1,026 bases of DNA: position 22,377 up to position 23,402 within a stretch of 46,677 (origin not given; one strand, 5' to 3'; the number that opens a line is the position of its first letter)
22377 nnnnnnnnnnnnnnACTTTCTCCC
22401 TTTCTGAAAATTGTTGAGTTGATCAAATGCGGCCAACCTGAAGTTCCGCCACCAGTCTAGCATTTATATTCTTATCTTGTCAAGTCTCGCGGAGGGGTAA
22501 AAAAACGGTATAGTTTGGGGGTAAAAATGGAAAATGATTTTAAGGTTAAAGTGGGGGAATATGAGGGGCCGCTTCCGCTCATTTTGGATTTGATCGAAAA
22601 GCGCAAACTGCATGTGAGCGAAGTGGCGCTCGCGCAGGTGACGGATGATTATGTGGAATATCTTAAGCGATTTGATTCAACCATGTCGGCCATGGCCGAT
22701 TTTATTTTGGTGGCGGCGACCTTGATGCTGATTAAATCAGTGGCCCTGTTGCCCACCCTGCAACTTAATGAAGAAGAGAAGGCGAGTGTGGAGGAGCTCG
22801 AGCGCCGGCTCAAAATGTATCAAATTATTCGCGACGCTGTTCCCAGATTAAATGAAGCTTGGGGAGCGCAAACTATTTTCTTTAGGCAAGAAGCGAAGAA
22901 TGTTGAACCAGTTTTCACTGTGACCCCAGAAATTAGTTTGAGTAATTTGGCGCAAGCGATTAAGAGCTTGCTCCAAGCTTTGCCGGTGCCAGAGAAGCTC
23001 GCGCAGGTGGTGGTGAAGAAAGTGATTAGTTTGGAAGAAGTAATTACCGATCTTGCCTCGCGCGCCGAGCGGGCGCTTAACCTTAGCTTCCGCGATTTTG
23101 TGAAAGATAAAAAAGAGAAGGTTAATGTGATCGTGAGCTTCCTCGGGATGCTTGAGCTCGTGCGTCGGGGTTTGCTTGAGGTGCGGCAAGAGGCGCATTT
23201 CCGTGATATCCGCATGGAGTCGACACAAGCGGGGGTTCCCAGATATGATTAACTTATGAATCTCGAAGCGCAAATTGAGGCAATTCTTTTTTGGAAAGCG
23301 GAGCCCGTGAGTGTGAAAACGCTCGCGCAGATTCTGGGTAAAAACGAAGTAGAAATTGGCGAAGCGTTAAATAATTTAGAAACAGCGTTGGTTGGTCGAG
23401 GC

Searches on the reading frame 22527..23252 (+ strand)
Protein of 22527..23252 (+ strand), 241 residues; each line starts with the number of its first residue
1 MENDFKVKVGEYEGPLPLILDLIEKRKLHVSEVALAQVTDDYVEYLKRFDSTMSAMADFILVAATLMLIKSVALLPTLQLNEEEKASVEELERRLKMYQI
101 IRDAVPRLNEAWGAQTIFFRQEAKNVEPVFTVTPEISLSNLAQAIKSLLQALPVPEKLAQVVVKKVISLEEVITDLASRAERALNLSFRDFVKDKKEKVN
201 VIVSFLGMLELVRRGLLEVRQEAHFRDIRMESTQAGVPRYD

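Call 12: search_protein_families(library=pfam, proteins=[window:22527-23252:+], max_evalue=1)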
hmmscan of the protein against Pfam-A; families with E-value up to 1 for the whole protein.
window:22527-23252:+ (241 aa): 2 families
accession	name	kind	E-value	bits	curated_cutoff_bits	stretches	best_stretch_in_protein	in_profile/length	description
PF02616.19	SMC_ScpA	-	7e-18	65.9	24.6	1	22-230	1-229/232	Segregation and condensation protein ScpA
PF04108.17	ATG17_like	-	0.034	14.1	43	1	121-221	155-268/355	Autophagy protein ATG17-like domain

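Call 21: find_related_loci(query=window:22527-23252:+, collection=genome_contigs, flank=6000)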
Query window:22527-23252:+ (241 aa) in genome_contigs; peptide patterns used: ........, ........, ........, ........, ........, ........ (x = any residue, [..] = any of these).
82 stretches matched a pattern; 4 encode a relative of the query (tblastn E <= 1e-3); 4 distinct loci.
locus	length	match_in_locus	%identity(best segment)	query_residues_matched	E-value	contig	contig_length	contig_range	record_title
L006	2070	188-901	55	5-240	3e-87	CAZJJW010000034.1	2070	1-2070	MAG TPA_asm: uncultured Candidatus Saccharibacteria bacterium isolate binchicken_co227_938 genome assembly, contig: NODE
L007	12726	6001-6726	56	1-240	6e-83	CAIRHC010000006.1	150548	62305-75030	MAG: Candidatus Vogelbacteria bacterium isolate KTt_bin-1541 genome assembly, contig: bin-1541:06/11, whole genome shotg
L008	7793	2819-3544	49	1-240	9e-75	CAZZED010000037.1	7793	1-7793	MAG TPA_asm: uncultured Candidatus Saccharibacteria bacterium isolate binchicken_co203_179 genome assembly, contig: k141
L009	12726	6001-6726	51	1-240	9e-80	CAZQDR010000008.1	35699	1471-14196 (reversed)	MAG TPA_asm: uncultured Candidatus Saccharibacteria bacterium isolate SRP286056_co1_742 genome assembly, contig: NODE_12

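Call 37: find_related_loci(query=window:22527-23252:+, collection=metagenome_contigs, flank=5000)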
Query window:22527-23252:+ (241 aa) in metagenome_contigs; peptide patterns used: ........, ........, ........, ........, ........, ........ (x = any residue, [..] = any of these).
112 stretches matched a pattern; 2 encode a relative of the query (tblastn E <= 1e-3); 2 distinct loci.
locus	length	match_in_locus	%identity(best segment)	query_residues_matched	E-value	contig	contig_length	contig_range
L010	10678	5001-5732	50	1-240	8e-78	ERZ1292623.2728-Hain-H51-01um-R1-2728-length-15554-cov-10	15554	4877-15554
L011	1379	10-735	50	1-240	5e-82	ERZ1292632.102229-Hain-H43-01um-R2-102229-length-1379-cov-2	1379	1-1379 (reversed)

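Call 39: find_homologous_proteins(query=window:22527-23252:+, max_evalue=1e-40)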
Query window:22527-23252:+ (241 aa): 1601 proteins with E <= 1e-40 among 3487 candidates; the best 120 are listed.
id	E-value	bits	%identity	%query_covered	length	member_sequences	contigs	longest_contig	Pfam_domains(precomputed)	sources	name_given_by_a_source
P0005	1.2e-143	494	99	100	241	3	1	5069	PF02616.20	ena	-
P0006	1.9e-126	438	88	100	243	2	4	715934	PF02616.20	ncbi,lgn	-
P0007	5.3e-125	433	86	100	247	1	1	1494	PF02616.20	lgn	-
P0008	4.3e-113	394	81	100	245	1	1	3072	PF02616.20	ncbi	-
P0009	1.8e-80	288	59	99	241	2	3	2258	PF02616.20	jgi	jgi:segregation and condensation protein A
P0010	7.7e-80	286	59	100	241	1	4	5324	PF02616.20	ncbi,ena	-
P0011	2.1e-79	284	60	100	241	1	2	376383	PF02616.20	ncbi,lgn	-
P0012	2.9e-79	284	60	100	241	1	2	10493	PF02616.20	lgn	-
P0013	5.3e-79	283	59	100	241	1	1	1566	PF02616.20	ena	-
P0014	5.7e-79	283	58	100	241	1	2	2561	PF02616.20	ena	-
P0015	1.3e-78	282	58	100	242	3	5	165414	PF02616.20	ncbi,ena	-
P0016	2.9e-78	280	58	100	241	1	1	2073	PF02616.20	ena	-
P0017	4.9e-78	280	57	100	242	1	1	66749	PF02616.20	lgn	-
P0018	6.3e-78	279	59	98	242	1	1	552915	PF02616.20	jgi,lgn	jgi:segregation and condensation protein A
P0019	6.4e-78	279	59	100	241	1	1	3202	PF02616.20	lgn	-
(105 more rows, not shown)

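Call 40: find_encoding_contigs(protein=P0006, flank=10000, max_places=4)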
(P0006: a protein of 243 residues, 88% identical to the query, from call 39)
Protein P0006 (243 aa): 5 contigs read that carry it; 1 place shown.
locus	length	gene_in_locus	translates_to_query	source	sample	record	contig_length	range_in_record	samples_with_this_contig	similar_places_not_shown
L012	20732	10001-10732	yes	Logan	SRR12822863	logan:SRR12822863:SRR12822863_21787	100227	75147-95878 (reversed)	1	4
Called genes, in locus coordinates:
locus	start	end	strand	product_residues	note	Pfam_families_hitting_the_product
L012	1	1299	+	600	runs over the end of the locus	PF00171:Aldedh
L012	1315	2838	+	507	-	PF00512:HisKA, PF02518:HATPase_c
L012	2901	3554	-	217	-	-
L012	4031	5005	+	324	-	PF00579:tRNA-synt_1b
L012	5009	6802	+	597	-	PF00664:ABC_membrane, PF00005:ABC_tran, PF13304:AAA_21 (faint)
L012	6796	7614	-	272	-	PF00763:THF_DHG_CYH, PF02882:THF_DHG_CYH_C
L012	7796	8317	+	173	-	PF13189:Cytidylate_kin2, PF13207:AAA_17 (weak), PF13238:AAA_18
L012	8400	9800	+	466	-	PF01336:tRNA_anti-codon, PF00152:tRNA-synt_2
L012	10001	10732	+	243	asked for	PF02616:SMC_ScpA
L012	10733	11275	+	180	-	PF04079:SMC_ScpB, PF12802:MarR_2 (faint)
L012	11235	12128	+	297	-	PF00768:Peptidase_S11 (weak), PF02113:Peptidase_S13 (faint), PF00768:Peptidase_S11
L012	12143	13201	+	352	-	PF00953:Glycos_transf_4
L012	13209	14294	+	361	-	PF01098:FTSW_RODA_SPOVE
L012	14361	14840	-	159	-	-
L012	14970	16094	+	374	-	PF03033:Glyco_transf_28, PF04101:Glyco_tran_28_C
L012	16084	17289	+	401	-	PF00749:tRNA-synt_1c, PF19269:Anticodon_2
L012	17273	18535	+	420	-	PF01551:Peptidase_M23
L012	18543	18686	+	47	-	-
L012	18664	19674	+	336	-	PF01368:DHH, PF02272:DHHA1 (weak)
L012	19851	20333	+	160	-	-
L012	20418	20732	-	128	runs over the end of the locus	-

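Call 41: find_encoding_contigs(protein=P0008, flank=5000, max_places=3)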
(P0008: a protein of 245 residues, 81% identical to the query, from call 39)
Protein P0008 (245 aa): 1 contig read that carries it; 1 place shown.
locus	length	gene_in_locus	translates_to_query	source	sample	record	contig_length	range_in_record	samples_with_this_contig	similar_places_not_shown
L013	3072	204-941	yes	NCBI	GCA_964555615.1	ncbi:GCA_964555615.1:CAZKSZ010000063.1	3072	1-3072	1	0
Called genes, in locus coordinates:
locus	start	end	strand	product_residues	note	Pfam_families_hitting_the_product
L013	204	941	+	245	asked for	PF02616:SMC_ScpA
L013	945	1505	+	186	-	PF04079:SMC_ScpB, PF12802:MarR_2 (faint)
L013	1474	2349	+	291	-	PF00768:Peptidase_S11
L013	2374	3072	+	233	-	?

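Call 45: find_encoding_contigs(protein=P0007, flank=5000, max_places=3)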
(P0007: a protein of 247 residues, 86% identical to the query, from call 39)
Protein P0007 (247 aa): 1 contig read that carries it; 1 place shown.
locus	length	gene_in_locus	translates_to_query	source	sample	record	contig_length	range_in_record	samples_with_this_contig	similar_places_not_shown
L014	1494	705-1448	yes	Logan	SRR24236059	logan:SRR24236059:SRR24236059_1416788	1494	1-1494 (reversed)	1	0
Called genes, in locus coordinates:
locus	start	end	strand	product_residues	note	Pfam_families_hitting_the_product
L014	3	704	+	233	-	?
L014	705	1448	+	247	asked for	PF02616:SMC_ScpA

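Call 64: find_encoding_contigs(protein=P0011, flank=3500, max_places=2)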
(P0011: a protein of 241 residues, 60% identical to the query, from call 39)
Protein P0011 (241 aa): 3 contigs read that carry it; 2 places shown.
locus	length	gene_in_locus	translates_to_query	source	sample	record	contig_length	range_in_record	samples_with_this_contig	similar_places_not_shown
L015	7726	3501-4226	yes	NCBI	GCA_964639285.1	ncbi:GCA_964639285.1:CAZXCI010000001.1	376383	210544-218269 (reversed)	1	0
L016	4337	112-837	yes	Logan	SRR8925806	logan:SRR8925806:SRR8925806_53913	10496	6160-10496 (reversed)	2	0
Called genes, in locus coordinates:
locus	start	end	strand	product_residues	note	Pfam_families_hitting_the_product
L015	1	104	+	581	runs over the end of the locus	PF16927:HisKA_7TM, PF00512:HisKA, PF02518:HATPase_c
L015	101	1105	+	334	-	PF00579:tRNA-synt_1b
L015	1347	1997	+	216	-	-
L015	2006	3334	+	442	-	PF01336:tRNA_anti-codon, PF00152:tRNA-synt_2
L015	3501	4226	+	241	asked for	PF02616:SMC_ScpA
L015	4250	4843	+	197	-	PF04079:SMC_ScpB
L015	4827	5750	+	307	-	PF00768:Peptidase_S11, PF13354:Beta-lactamase2 (weak)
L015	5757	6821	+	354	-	PF00953:Glycos_transf_4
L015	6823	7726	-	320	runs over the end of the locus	PF01018:GTP1_OBG, PF03193:RsgA_GTPase (faint), PF01926:MMR_HSR1, PF02421:FeoB_N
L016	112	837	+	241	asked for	PF02616:SMC_ScpA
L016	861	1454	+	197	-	PF04079:SMC_ScpB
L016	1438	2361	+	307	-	PF00768:Peptidase_S11, PF13354:Beta-lactamase2 (weak)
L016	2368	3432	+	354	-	PF00953:Glycos_transf_4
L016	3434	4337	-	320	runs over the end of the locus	PF01018:GTP1_OBG, PF03193:RsgA_GTPase (faint), PF01926:MMR_HSR1, PF02421:FeoB_N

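Call 65: find_encoding_contigs(protein=P0018, flank=3500, max_places=2)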
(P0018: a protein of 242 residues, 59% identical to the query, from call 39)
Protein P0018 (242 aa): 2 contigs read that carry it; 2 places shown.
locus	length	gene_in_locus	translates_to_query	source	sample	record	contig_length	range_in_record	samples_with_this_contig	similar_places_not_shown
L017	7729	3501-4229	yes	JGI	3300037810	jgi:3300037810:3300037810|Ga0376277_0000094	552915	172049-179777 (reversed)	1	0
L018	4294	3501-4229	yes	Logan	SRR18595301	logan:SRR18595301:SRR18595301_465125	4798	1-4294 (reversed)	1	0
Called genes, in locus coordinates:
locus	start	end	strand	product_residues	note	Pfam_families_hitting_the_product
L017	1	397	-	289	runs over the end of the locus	PF01336:tRNA_anti-codon, PF00152:tRNA-synt_2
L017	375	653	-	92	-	-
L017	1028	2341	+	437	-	PF01336:tRNA_anti-codon, PF00152:tRNA-synt_2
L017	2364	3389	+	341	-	PF04909:Amidohydro_2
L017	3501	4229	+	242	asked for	PF02616:SMC_ScpA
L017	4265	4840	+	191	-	PF04079:SMC_ScpB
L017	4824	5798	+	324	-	PF00768:Peptidase_S11, PF13354:Beta-lactamase2 (weak)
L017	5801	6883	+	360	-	PF00953:Glycos_transf_4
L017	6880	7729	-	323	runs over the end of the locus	PF01018:GTP1_OBG, PF03193:RsgA_GTPase (faint), PF01926:MMR_HSR1, PF02421:FeoB_N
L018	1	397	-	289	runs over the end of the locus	PF01336:tRNA_anti-codon, PF00152:tRNA-synt_2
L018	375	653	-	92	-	-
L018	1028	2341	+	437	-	PF01336:tRNA_anti-codon, PF00152:tRNA-synt_2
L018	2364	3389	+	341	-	PF04909:Amidohydro_2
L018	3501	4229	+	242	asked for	PF02616:SMC_ScpA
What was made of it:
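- It is 166 nt in L015 and holds an amidohydrolase gene in L017 (calls 64, 65).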
